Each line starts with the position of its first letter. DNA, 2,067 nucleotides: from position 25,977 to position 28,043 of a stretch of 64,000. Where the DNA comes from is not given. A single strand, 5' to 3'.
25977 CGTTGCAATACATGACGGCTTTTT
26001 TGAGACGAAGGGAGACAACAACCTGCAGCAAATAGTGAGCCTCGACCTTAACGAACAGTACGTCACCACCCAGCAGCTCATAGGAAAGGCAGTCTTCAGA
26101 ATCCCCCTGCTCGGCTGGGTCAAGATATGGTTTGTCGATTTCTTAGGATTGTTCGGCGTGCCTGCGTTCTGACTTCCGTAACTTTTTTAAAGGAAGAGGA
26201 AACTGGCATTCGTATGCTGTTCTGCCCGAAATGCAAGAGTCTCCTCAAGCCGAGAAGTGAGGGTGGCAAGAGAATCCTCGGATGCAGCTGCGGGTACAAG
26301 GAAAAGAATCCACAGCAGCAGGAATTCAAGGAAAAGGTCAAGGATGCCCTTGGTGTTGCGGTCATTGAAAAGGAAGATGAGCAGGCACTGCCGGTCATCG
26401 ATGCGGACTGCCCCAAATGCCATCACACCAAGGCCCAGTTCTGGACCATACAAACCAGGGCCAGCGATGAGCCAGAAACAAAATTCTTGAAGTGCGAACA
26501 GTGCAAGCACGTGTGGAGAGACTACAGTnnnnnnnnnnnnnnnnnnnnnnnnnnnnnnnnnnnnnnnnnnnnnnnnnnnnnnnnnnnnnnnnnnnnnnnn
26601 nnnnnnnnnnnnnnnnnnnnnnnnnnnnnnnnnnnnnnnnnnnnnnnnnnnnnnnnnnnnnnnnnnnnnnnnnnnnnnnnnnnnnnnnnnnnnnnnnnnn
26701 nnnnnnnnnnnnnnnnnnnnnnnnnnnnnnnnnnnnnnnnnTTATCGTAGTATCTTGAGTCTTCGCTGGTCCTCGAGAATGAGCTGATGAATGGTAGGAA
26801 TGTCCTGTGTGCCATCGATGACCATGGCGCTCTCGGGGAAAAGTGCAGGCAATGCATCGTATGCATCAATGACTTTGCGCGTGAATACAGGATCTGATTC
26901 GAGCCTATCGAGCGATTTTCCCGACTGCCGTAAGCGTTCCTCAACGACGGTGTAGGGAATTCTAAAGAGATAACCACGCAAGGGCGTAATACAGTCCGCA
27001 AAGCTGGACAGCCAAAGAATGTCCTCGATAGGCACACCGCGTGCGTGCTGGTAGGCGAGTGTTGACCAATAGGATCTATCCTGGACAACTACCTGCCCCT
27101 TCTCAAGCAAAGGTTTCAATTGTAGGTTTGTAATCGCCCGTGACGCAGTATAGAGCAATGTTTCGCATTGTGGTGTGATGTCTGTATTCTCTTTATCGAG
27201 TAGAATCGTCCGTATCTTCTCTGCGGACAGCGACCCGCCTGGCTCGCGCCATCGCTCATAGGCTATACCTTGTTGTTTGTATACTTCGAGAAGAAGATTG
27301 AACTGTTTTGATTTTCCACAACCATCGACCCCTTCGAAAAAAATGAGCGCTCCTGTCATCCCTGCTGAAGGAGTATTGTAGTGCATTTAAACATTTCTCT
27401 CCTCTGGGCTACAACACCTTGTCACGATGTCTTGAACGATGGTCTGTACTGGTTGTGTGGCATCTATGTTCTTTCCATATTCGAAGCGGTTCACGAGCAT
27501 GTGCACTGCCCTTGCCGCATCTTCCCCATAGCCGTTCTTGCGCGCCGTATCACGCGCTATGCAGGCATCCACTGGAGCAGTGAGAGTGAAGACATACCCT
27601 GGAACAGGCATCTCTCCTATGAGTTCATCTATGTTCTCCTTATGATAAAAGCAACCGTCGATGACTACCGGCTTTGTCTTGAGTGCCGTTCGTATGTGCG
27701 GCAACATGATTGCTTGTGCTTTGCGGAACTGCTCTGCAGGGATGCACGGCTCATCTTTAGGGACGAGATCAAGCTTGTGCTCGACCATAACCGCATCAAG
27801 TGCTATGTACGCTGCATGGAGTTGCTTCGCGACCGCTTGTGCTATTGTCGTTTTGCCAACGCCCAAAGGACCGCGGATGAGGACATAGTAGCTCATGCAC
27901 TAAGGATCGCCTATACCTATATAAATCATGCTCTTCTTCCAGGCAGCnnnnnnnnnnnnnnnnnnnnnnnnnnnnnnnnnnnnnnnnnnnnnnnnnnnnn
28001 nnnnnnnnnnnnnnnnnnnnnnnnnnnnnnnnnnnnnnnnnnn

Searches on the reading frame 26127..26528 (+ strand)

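Call 40: search_protein_families(library=pfam, proteins=[window:26127-26528:+], max_evalue=0.001)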
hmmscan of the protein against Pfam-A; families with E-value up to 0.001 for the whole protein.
window:26127-26528:+ (134 aa): 2 families
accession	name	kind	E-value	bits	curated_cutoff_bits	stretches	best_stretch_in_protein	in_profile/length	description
PF01096.23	Zn_ribbon_TFIIS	-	1.4e-16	60.4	21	1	94-131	2-39/39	Transcription factor S-II (TFIIS)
PF02150.21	Zn_ribbon_RPB9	-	0.00011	22.5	25.2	1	30-59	1-31/36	RNA polymerases M/15 Kd subunit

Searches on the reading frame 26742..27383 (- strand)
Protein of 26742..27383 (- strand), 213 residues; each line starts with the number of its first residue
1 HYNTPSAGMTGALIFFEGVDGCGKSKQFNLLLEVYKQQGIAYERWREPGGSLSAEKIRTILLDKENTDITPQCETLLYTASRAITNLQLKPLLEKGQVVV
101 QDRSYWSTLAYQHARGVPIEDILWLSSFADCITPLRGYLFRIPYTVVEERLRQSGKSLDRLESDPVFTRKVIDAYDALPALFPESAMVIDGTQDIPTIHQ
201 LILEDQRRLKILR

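Call 40: search_protein_families(library=pfam, proteins=[window:26742-27383:-], max_evalue=0.001)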
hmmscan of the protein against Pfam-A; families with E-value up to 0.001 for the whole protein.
window:26742-27383:- (213 aa): 1 family
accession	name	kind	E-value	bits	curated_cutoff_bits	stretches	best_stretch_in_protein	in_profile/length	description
PF02223.23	Thymidylate_kin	-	3.6e-30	105.5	27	1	16-202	1-185/185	Thymidylate kinase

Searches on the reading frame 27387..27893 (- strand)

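Call 40: search_protein_families(library=pfam, proteins=[window:27387-27893:-], max_evalue=0.001)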
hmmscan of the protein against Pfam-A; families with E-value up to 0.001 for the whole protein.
window:27387-27893:- (168 aa): 6 families
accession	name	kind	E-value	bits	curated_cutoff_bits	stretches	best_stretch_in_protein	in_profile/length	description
PF13671.12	AAA_33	-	4.5e-08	33.9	27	1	4-131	2-133/143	AAA domain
PF13238.12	AAA_18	-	5.3e-07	30.6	29.4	1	4-120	1-113/128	AAA domain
PF00004.35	AAA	-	4.2e-06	27.7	21.2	1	4-40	1-37/131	ATPase family associated with various cellular activities (AAA)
PF01202.28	SKI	-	0.0002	22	22.1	1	11-118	2-105/159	Shikimate kinase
PF13191.12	AAA_16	-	0.00041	21.3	32.6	1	3-53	26-66/167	AAA ATPase domain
PF05496.18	RuvB_N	-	0.00046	20.4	27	1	3-44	35-76/159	Holliday junction DNA helicase RuvB P-loop domain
